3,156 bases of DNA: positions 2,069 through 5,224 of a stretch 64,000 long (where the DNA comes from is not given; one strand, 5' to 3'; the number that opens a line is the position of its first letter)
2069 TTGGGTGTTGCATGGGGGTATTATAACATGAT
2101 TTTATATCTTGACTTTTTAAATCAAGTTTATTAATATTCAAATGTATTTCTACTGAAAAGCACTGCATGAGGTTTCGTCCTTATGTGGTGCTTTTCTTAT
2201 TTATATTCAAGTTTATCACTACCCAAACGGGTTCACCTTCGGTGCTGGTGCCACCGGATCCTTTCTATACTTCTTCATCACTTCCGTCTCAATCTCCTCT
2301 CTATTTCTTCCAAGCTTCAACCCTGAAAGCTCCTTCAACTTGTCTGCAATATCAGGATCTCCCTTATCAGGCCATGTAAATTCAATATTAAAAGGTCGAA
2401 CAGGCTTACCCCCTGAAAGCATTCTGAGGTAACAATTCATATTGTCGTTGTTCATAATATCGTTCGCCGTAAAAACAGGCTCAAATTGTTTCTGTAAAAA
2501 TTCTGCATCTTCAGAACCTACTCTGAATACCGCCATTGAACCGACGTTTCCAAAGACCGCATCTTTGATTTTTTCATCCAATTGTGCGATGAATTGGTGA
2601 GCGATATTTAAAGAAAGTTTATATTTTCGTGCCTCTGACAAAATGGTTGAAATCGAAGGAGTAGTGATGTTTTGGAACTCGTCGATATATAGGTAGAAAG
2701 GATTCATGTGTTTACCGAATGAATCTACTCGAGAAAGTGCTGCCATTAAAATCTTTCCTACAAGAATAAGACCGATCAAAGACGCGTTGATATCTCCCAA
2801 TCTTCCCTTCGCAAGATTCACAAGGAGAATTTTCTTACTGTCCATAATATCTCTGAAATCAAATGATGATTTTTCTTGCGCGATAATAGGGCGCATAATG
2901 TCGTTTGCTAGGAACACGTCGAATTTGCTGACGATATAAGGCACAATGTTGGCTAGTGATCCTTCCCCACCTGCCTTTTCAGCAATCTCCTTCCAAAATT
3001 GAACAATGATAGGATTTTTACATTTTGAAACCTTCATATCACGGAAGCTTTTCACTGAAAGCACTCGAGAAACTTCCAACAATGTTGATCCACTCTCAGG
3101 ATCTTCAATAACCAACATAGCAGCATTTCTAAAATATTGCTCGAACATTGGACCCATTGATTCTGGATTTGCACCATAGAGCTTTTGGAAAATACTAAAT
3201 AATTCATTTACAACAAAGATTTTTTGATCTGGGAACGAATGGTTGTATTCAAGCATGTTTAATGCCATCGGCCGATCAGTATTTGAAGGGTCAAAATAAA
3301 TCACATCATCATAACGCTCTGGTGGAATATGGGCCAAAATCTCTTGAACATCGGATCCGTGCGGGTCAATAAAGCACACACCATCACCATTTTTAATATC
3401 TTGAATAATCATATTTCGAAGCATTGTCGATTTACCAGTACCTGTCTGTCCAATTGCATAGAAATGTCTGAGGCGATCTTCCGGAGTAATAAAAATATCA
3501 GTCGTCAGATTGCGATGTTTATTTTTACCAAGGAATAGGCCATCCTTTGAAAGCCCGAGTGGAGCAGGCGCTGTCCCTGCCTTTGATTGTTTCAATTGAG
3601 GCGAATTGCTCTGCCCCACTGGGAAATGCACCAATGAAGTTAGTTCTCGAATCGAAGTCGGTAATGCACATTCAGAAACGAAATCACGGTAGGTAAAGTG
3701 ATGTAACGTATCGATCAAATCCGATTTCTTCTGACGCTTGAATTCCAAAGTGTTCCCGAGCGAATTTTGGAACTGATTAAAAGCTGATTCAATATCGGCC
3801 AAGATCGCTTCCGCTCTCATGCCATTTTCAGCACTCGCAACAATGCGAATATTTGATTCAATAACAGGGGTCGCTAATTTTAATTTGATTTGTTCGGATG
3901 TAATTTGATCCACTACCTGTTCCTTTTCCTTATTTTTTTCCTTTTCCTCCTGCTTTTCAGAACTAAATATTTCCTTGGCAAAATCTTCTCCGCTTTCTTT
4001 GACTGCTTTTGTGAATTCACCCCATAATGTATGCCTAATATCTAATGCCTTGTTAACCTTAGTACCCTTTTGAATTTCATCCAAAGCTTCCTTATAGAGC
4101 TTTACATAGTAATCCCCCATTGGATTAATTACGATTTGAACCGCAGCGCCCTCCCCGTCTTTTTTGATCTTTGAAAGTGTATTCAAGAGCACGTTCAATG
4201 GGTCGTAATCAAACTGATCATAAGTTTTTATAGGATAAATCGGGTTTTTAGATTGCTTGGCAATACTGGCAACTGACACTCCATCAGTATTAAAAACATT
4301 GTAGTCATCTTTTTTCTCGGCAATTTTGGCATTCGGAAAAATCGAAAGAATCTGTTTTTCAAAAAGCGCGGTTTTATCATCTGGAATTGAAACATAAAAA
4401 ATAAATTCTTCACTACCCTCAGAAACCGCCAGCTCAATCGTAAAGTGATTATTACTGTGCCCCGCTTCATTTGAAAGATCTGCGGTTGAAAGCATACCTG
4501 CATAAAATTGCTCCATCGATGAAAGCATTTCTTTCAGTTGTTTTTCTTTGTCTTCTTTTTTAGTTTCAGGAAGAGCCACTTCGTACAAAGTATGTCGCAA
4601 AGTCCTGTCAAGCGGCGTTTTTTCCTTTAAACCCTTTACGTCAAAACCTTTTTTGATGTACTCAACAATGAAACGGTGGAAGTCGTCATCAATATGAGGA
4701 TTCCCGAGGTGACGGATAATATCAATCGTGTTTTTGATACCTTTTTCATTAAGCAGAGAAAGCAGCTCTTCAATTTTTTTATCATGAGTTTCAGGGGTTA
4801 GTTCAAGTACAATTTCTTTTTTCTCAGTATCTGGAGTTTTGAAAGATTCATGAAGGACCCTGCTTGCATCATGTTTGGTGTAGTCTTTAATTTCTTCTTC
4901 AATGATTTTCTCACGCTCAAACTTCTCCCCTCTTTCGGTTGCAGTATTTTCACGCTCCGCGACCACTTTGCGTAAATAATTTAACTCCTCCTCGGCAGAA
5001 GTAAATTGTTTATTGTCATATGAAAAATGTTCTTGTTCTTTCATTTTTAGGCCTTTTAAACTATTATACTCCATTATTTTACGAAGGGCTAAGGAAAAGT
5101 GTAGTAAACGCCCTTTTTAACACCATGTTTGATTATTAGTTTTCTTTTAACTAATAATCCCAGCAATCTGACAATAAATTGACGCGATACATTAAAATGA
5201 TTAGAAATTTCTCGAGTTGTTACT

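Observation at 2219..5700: spc-operon tail ends abruptly after map at a kinase-gene remnant, a TTGACAA-repeat region and a T4SS-type ATPase module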

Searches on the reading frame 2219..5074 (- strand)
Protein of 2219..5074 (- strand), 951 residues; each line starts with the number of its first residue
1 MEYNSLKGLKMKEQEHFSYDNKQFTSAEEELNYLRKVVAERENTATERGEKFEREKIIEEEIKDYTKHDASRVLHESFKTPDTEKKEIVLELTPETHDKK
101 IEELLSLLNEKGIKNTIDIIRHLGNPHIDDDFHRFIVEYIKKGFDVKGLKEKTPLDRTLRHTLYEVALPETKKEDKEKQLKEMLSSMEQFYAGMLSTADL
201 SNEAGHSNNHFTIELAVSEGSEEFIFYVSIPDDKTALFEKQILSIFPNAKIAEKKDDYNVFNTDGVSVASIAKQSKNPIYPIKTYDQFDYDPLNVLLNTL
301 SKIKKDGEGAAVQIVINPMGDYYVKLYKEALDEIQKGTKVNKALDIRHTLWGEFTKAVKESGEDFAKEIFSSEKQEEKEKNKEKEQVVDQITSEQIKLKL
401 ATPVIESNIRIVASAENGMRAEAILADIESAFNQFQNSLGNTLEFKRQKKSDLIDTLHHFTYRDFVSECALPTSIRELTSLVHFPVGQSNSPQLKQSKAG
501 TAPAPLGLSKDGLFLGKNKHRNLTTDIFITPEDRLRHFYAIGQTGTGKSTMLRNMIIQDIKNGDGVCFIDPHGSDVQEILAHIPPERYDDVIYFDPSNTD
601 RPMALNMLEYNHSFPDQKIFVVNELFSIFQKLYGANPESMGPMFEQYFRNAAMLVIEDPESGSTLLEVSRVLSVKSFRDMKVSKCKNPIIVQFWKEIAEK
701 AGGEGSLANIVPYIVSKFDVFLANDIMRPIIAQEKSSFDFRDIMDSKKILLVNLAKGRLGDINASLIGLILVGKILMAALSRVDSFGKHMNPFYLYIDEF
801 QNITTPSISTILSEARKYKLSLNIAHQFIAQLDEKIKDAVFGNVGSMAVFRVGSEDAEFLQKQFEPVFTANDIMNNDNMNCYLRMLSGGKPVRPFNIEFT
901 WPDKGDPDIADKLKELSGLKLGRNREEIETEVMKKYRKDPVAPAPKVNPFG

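Call 4: search_protein_families(library=pfam, proteins=[window:2219-5074:-], max_evalue=0.01)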
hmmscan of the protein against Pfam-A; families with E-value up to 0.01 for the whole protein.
window:2219-5074:- (951 aa): 5 families
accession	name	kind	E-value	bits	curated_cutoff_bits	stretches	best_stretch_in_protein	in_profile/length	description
PF10412.15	TrwB_AAD_bind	-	2.8e-07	30.2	20.5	0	531-574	11-54/387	Type IV secretion-system coupling protein DNA-binding domain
PF12696.13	TraG-D_C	-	8.2e-07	29.4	22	1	792-859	1-71/126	TraM recognition site of TraD and TraG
PF13401.12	AAA_22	-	0.0007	20.4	27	0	538-583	8-54/130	AAA domain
PF01935.23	DUF87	-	0.0011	19.5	23.2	1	535-598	23-83/220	Helicase HerA, central domain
PF25199.1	nSTAND_NTPase5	-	0.0028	17.9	34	0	531-582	37-89/145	Novel STAND NTPase 5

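Call 9: find_homologous_proteins(query=window:2219-5074:-)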
Query window:2219-5074:- (951 aa): 1936 proteins with E <= 0.001 among 8000 candidates; the best 120 are listed.
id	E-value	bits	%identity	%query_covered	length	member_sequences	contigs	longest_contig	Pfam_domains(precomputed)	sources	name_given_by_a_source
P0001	0.0e+0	1994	94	99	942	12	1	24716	PF26449.1,PF10412.16,PF12696.14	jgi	-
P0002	0.0e+0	1938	90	99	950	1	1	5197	PF26449.1,PF10412.16,PF12696.14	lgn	-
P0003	0.0e+0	1932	90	99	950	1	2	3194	PF26449.1,PF10412.16,PF12696.14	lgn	-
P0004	0.0e+0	1837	85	99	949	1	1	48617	PF26449.1,PF12696.14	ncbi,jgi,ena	ncbi:MAG: TraM recognition domain-containing protein [bacterium]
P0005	0.0e+0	1825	86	99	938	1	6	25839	PF26449.1,PF01935.24,PF12696.14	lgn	-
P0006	0.0e+0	1796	84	99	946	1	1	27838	PF26449.1,PF12696.14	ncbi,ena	-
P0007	0.0e+0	1712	81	98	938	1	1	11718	PF26449.1,PF10412.16,PF12696.14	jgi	jgi:hypothetical protein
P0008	0.0e+0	1546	74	98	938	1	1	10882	PF26449.1,PF10412.16,PF01935.24,PF12696.14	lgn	-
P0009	0.0e+0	1545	74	97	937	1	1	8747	PF26449.1,PF01935.24,PF12696.14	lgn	-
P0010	0.0e+0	1542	72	99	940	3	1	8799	PF26449.1,PF12696.14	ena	-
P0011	0.0e+0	1538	74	98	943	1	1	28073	PF26449.1,PF12696.14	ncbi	-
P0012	0.0e+0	1528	73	97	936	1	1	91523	PF26449.1,PF12696.14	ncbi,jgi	ncbi:MAG: hypothetical protein RL094_211 [Candidatus Parcubacteria bacterium]|jgi:hypothetical prote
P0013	0.0e+0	1523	73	99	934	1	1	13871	PF26449.1,PF10412.16,PF12696.14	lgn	-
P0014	0.0e+0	1523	72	99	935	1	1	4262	PF26449.1,PF10412.16,PF02534.21,PF12696.14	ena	-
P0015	0.0e+0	1521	71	99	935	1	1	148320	PF26449.1,PF10412.16,PF12696.14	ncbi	ncbi:MAG: TraM recognition domain-containing protein [Patescibacteria group bacterium]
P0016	0.0e+0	1521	72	99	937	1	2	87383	PF26449.1,PF10412.16,PF12696.14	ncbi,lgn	-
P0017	0.0e+0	1518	71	99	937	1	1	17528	PF26449.1,PF10412.16,PF12696.14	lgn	-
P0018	0.0e+0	1514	72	99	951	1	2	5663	PF26449.1,PF10412.16,PF01935.24,PF02534.21,PF12696.14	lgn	-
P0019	0.0e+0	1514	72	99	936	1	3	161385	PF26449.1,PF10412.16,PF12696.14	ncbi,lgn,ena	-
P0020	0.0e+0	1476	71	97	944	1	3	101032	PF26449.1,PF01935.24,PF02534.21,PF12696.14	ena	-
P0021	0.0e+0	1474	70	97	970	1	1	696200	PF26449.1,PF12696.14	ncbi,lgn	-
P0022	0.0e+0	1473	70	99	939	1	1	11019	PF26449.1,PF10412.16,PF12696.14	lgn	-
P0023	0.0e+0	1461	69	98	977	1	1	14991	PF26449.1,PF10412.16,PF01935.24,PF02534.21,PF12696.14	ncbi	-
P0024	0.0e+0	1451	69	97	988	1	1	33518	PF26449.1,PF10412.16,PF01935.24,PF02534.21,PF12696.14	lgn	-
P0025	0.0e+0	1451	69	97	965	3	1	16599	PF26449.1,PF10412.16,PF01935.24,PF02534.21,PF12696.14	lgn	-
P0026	0.0e+0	1450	69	97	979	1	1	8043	PF26449.1,PF10412.16,PF01935.24,PF02534.21,PF12696.14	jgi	jgi:TraM recognition site of TraD and TraG/Helicase HerA, central domain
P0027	0.0e+0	1448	68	99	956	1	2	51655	PF26449.1,PF02534.21,PF12696.14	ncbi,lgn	ncbi:MAG TPA: type IV secretory system conjugative DNA transfer family protein [Candidatus Paceibact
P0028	0.0e+0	1442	69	98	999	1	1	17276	PF26449.1,PF10412.16,PF01935.24,PF02534.21,PF12696.14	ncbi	-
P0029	0.0e+0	1442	68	98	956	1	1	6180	PF26449.1,PF01935.24,PF02534.21,PF12696.14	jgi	jgi:hypothetical protein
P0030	0.0e+0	1441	69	97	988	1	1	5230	PF26449.1,PF10412.16,PF01935.24,PF02534.21,PF12696.14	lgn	-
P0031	0.0e+0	1440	68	97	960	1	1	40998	PF26449.1,PF01935.24,PF02534.21,PF12696.14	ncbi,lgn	-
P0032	0.0e+0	1440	68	98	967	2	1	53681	PF26449.1,PF10412.16,PF01935.24,PF02534.21,PF12696.14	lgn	-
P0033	0.0e+0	1436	69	98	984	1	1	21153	PF26449.1,PF10412.16,PF01935.24,PF12696.14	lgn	-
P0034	0.0e+0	1434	68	98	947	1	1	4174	PF26449.1,PF01935.24,PF02534.21,PF12696.14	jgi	-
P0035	0.0e+0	1431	68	97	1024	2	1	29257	PF26449.1,PF01935.24,PF02534.21,PF12696.14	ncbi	-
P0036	0.0e+0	1430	68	97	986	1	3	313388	PF26449.1,PF12696.14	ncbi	-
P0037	0.0e+0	1429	68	97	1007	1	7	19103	PF26449.1,PF10412.16,PF01935.24,PF13401.13,PF02534.21,PF12696.14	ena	-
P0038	0.0e+0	1429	68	97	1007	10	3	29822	PF26449.1,PF10412.16,PF01935.24,PF13401.13,PF02534.21,PF12696.14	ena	-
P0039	0.0e+0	1428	68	98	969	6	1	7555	PF26449.1,PF10412.16,PF01935.24,PF02534.21,PF12696.14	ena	-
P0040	0.0e+0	1428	68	98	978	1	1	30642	PF26449.1,PF10412.16,PF01935.24,PF02534.21,PF12696.14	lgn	-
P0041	0.0e+0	1427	68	97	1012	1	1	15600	PF26449.1,PF10412.16,PF01935.24,PF02534.21,PF12696.14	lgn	-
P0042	0.0e+0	1426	69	98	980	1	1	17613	PF26449.1,PF10412.16,PF01935.24,PF13401.13,PF02534.21,PF12696.14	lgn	-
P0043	0.0e+0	1426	68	97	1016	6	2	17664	PF26449.1,PF10412.16,PF01935.24,PF02534.21,PF12696.14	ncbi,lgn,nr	ncbi:MAG: hypothetical protein QG568_76 [Patescibacteria group bacterium]|nr:hypothetical protein [P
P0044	0.0e+0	1424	68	97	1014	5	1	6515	PF26449.1,PF10412.16,PF01935.24,PF13401.13,PF02534.21,PF12696.14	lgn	-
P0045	0.0e+0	1423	67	99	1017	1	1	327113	PF26449.1,PF10412.16,PF01935.24,PF13401.13,PF02534.21,PF12696.14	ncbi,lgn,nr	ncbi:MAG: TraM recognition domain-containing protein [Candidatus Pacebacteria bacterium]|nr:TraM rec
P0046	0.0e+0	1417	66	100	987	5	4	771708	PF26449.1,PF10412.16,PF01935.24,PF13401.13,PF02534.21,PF12696.14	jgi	jgi:hypothetical protein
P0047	0.0e+0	1415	68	97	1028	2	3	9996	PF26449.1,PF10412.16,PF01935.24,PF13401.13,PF02534.21,PF12696.14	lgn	-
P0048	0.0e+0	1413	67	98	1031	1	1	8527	PF26449.1,PF10412.16,PF01935.24,PF13401.13,PF02534.21,PF12696.14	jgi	jgi:hypothetical protein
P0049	0.0e+0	1411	67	98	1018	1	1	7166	PF26449.1,PF10412.16,PF01935.24,PF02534.21,PF12696.14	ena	-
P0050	0.0e+0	1410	66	98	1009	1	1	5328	PF26449.1,PF10412.16,PF02534.21,PF12696.14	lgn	-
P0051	0.0e+0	1410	68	98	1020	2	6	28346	PF26449.1,PF10412.16,PF01935.24,PF02534.21,PF12696.14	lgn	-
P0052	0.0e+0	1404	67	98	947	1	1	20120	PF26449.1,PF12696.14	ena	-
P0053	0.0e+0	1403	67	98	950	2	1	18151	PF26449.1,PF12696.14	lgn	-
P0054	0.0e+0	1402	66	98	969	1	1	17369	PF26449.1,PF01935.24,PF02534.21,PF12696.14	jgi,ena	-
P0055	0.0e+0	1398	66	98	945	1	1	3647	PF26449.1,PF01935.24,PF12696.14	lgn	-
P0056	0.0e+0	1397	67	96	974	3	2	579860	PF26449.1,PF01935.24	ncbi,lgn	-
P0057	0.0e+0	1395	66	99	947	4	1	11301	PF26449.1,PF02534.21,PF12696.14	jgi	jgi:TraM recognition site of TraD and TraG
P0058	0.0e+0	1393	67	95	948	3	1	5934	PF26449.1,PF01935.24,PF02534.21,PF12696.14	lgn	-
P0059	0.0e+0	1392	67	98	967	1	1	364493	PF26449.1,PF10412.16,PF01935.24,PF02534.21,PF12696.14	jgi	jgi:hypothetical protein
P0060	0.0e+0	1392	67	98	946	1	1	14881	PF26449.1,PF02534.21,PF12696.14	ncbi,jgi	jgi:hypothetical protein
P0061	0.0e+0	1389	65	98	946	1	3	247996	PF26449.1,PF12696.14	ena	-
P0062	0.0e+0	1384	66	98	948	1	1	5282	PF26449.1,PF01935.24,PF02534.21,PF12696.14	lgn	-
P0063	0.0e+0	1383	66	98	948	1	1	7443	PF26449.1,PF12696.14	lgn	-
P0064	0.0e+0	1380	66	98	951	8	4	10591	PF26449.1,PF12696.14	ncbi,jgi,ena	jgi:hypothetical protein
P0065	0.0e+0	1377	66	98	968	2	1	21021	PF26449.1,PF02534.21,PF12696.14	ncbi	-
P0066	0.0e+0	1377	65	98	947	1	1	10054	PF26449.1,PF12696.14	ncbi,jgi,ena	jgi:hypothetical protein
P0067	0.0e+0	1376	66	98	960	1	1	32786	PF26449.1,PF01935.24,PF02534.21,PF12696.14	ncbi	-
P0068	0.0e+0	1371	65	99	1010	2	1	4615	PF26449.1,PF02534.21,PF12696.14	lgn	-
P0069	0.0e+0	1368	66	98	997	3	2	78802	PF26449.1,PF10412.16,PF02534.21,PF12696.14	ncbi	-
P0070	0.0e+0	1367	65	97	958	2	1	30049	PF26449.1,PF01935.24,PF02534.21,PF12696.14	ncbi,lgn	-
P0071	0.0e+0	1367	65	98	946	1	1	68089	PF26449.1,PF12696.14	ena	-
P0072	0.0e+0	1364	65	97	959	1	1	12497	PF26449.1,PF02534.21,PF12696.14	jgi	-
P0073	0.0e+0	1363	66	98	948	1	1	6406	PF26449.1,PF12696.14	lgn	-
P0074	0.0e+0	1360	63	98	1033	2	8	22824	PF26449.1,PF02534.21,PF12696.14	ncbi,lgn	-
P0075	0.0e+0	1360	66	97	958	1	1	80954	PF26449.1,PF10412.16,PF02534.21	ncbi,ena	-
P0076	0.0e+0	1348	65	98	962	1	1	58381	PF26449.1,PF01935.24,PF02534.21,PF12696.14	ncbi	-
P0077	0.0e+0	1347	64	98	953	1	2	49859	PF26449.1,PF02534.21,PF12696.14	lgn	-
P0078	0.0e+0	1342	64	98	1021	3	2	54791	PF26449.1,PF10412.16,PF01935.24,PF02534.21,PF12696.14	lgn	-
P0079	0.0e+0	1341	64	98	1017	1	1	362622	PF26449.1,PF01935.24,PF02534.21,PF12696.14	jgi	jgi:hypothetical protein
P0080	0.0e+0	1340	65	98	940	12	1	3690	PF26449.1,PF10412.16,PF01935.24,PF02534.21,PF12696.14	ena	-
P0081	0.0e+0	1339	65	97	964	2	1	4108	PF26449.1,PF02534.21,PF12696.14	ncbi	-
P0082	0.0e+0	1338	65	97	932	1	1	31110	PF26449.1,PF10412.16,PF12696.14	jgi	jgi:hypothetical protein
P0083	0.0e+0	1337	65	98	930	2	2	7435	PF26449.1,PF10412.16,PF12696.14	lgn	-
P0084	0.0e+0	1336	65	98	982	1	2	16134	PF26449.1,PF10412.16,PF02534.21,PF12696.14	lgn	-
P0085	0.0e+0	1333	64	96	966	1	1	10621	PF26449.1,PF01935.24,PF13401.13,PF02534.21,PF12696.14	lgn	-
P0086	0.0e+0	1331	64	96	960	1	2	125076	PF26449.1,PF10412.16,PF01935.24,PF02534.21,PF12696.14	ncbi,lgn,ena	-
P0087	0.0e+0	1331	64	97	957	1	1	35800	PF26449.1,PF02534.21,PF12696.14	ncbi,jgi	ncbi:MAG: hypothetical protein RJB39_337 [Candidatus Parcubacteria bacterium]|jgi:hypothetical prote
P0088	0.0e+0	1331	64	96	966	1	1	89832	PF26449.1,PF13401.13,PF02534.21,PF12696.14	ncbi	-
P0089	0.0e+0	1327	65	97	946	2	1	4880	PF26449.1,PF01935.24,PF13401.13,PF02534.21,PF12696.14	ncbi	-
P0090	0.0e+0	1326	64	98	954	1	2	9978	PF26449.1,PF01935.24,PF02534.21,PF12696.14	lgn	-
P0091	0.0e+0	1326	64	96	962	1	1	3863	PF26449.1,PF02534.21,PF12696.14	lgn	-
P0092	0.0e+0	1323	65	96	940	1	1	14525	PF26449.1,PF10412.16,PF01935.24,PF02534.21,PF12696.14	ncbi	-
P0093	0.0e+0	1323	64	98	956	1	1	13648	PF26449.1,PF10412.16,PF12696.14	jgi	jgi:TraM recognition site of TraD and TraG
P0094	0.0e+0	1323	64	98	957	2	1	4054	PF26449.1,PF10412.16,PF01935.24,PF12696.14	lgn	-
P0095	0.0e+0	1321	64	95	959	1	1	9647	PF26449.1,PF01935.24,PF02534.21,PF12696.14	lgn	-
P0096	0.0e+0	1320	64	97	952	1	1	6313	PF26449.1,PF02534.21,PF12696.14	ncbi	-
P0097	0.0e+0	1320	65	96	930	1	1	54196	PF26449.1,PF10412.16,PF01935.24,PF12696.14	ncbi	-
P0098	0.0e+0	1319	64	97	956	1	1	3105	PF26449.1,PF10412.16,PF01935.24,PF12696.14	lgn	-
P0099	0.0e+0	1318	64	96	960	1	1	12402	PF26449.1,PF01935.24,PF02534.21,PF12696.14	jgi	jgi:TraM recognition site of TraD and TraG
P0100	0.0e+0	1316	64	97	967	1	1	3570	PF26449.1,PF01935.24,PF02534.21,PF12696.14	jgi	jgi:hypothetical protein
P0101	0.0e+0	1315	63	97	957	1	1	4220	PF26449.1,PF10412.16,PF01935.24,PF12696.14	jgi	jgi:hypothetical protein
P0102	0.0e+0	1314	63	98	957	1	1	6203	PF26449.1,PF10412.16,PF01935.24,PF12696.14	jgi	jgi:hypothetical protein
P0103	0.0e+0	1314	63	98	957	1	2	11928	PF26449.1,PF10412.16,PF01935.24,PF12696.14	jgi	jgi:hypothetical protein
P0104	0.0e+0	1313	63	98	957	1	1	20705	PF26449.1,PF10412.16,PF01935.24,PF12696.14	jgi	jgi:hypothetical protein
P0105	0.0e+0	1312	63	97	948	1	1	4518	PF26449.1,PF01935.24,PF02534.21,PF12696.14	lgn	-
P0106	0.0e+0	1311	63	98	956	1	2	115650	PF26449.1,PF10412.16,PF12696.14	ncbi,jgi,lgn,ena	jgi:hypothetical protein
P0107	0.0e+0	1311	63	98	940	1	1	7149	PF26449.1,PF10412.16,PF01935.24,PF02534.21,PF12696.14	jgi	jgi:hypothetical protein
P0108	0.0e+0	1307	63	96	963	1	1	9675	PF26449.1,PF01935.24,PF13401.13,PF12696.14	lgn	-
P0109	0.0e+0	1305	63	96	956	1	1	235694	PF26449.1,PF01935.24,PF02534.21,PF12696.14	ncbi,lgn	ncbi:MAG: type IV secretory system conjugative DNA transfer family protein [Patescibacteria group ba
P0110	0.0e+0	1303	63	97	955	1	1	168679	PF26449.1,PF01935.24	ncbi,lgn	-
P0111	0.0e+0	1303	62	99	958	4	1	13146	PF26449.1,PF12696.14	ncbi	-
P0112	0.0e+0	1303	63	98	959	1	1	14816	PF26449.1,PF01935.24,PF02534.21,PF12696.14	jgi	jgi:hypothetical protein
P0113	0.0e+0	1303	63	98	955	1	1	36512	PF26449.1,PF02534.21,PF12696.14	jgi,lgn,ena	-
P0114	0.0e+0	1301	62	97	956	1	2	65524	PF26449.1,PF02534.21,PF12696.14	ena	-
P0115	0.0e+0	1300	64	97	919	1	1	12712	PF26449.1,PF10412.16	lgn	-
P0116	0.0e+0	1300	63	97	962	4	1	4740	PF26449.1,PF10412.16,PF01935.24,PF13401.13,PF12696.14,PF25199.2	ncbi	-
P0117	0.0e+0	1299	63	98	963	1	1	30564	PF26449.1,PF10412.16,PF12696.14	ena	-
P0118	0.0e+0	1299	63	98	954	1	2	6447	PF26449.1,PF10412.16,PF01935.24,PF02534.21,PF12696.14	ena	-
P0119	0.0e+0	1299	63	97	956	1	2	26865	PF26449.1,PF12696.14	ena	-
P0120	0.0e+0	1298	63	97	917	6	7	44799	PF26449.1,PF12696.14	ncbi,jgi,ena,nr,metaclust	ncbi:MAG: hypothetical protein UT90_C0012G0003 [Parcubacteria group bacterium GW2011_GWA1_40_21]|nr:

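Call 10: find_encoding_contigs(protein=P0001, flank=8000, max_places=3)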
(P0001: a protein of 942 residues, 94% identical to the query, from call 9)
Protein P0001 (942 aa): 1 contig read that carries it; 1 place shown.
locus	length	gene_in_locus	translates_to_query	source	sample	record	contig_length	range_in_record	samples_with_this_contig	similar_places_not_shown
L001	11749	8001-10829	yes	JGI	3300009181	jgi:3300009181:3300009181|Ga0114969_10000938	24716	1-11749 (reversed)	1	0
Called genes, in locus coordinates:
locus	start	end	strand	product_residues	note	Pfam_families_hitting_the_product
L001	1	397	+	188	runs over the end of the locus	PF00281:Ribosomal_L5, PF00673:Ribosomal_L5_C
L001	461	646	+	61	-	PF00253:Ribosomal_S14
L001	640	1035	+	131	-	PF00410:Ribosomal_S8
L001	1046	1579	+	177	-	PF00347:Ribosomal_L6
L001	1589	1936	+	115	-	PF00861:Ribosomal_L18p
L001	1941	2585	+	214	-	PF00333:Ribosomal_S5, PF03719:Ribosomal_S5_C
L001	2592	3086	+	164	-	PF00828:Ribosomal_L27A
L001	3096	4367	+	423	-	PF00344:SecY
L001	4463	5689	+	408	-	-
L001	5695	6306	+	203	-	PF13671:AAA_33, PF00406:ADK, PF13207:AAA_17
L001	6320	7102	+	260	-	PF00557:Peptidase_M24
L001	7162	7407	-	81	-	-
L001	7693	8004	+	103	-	PF09012:FeoC (faint)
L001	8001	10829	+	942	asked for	PF10412:TrwB_AAD_bind (faint), PF26449:DUF8128, PF12696:TraG-D_C (weak)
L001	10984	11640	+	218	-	-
